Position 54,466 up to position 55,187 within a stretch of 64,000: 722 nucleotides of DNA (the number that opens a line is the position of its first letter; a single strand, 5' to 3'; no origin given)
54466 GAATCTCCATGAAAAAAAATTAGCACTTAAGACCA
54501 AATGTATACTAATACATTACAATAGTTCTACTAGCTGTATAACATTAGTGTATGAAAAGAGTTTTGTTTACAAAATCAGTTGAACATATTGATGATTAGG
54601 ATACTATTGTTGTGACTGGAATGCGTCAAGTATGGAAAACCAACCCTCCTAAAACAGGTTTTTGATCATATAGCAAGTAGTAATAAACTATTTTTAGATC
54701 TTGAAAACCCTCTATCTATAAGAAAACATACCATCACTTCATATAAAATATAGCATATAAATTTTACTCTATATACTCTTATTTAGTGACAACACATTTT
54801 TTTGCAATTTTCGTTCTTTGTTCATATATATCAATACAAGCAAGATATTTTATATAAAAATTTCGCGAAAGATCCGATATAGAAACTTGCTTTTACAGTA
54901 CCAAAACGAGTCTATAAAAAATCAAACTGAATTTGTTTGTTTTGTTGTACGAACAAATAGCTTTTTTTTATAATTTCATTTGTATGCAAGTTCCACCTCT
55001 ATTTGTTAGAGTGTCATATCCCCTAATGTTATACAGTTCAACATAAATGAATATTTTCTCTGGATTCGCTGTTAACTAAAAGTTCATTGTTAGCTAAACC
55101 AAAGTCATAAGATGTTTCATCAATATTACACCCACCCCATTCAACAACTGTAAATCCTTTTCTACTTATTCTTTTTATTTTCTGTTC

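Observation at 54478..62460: About 8 kb accessory island splitting the type IV pilus locus, anchored at tRNA-Ala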

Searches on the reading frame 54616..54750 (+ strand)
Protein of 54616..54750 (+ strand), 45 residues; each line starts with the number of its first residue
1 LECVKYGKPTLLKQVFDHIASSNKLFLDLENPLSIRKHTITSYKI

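Call 77: search_protein_families(library=pfam, proteins=[window:54616-54750:+], max_evalue=0.1)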
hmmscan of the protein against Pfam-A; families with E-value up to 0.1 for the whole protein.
seq(45 aa): 0 families

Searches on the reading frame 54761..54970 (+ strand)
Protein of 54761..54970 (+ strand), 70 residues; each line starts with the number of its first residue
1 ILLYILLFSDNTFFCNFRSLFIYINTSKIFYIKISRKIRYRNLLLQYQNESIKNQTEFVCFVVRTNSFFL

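Call 77: search_protein_families(library=pfam, proteins=[window:54761-54970:+], max_evalue=0.1)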
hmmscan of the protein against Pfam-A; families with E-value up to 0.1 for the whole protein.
seq(70 aa): 0 families

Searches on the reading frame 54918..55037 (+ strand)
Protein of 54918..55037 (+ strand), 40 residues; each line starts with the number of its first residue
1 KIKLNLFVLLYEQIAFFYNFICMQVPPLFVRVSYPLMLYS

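Call 77: search_protein_families(library=pfam, proteins=[window:54918-55037:+], max_evalue=0.1)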
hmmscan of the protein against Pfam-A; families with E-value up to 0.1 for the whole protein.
seq(40 aa): 0 families
